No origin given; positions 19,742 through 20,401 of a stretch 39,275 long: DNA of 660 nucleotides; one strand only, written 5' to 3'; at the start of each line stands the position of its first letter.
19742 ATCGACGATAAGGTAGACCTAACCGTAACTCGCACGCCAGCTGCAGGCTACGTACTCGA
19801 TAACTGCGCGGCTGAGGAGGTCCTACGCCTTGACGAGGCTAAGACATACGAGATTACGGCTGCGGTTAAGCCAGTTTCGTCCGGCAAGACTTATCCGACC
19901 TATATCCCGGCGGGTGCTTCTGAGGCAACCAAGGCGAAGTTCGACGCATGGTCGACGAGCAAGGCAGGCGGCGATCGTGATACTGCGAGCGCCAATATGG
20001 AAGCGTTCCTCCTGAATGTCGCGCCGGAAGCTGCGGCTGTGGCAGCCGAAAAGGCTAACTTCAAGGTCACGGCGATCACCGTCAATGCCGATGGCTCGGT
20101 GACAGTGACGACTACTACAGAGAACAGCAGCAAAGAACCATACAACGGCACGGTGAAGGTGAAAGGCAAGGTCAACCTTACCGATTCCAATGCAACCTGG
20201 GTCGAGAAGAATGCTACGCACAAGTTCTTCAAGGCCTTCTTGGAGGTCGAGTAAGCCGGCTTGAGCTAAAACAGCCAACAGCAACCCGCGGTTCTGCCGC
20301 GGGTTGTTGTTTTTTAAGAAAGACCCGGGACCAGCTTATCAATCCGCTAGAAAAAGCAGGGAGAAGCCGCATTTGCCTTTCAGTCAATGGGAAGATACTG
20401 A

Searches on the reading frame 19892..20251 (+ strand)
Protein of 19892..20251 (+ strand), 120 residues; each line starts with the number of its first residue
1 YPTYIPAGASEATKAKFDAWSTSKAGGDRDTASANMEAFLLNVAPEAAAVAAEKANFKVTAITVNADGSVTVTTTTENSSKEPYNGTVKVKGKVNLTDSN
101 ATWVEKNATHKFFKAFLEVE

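Call 61: search_protein_families(library=ncbifam, proteins=[window:19892-20251:+], max_evalue=10)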
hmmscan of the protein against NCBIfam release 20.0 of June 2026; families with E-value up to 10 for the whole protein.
window:19892-20251:+ (120 aa): 3 families
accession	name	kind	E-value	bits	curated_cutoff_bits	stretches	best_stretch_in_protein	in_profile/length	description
TIGR01180.1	aman2_put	subfamily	0.032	12.2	249.55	1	57-99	685-726/749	GH92 family glycosyl hydrolase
NF033377.1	OMA_tautomer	equivalog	0.048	12.6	440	1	30-92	82-143/349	4-oxalomesaconate tautomerase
NF053582.1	motif_MiiA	domain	1.4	8.6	24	1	62-73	1-12/27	MiiA motif-containing surface protein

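Call 62: search_protein_families(library=pfam, proteins=[window:19892-20251:+], max_evalue=10)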
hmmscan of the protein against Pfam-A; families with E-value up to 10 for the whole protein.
window:19892-20251:+ (120 aa): 2 families
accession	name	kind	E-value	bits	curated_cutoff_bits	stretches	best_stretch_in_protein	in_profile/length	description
PF06280.18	fn3_5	-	0.0043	18.2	27.6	1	43-102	49-104/112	Fn3-like domain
PF18938.6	aRib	-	0.19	12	27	1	53-87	31-67/71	Atypical Rib domain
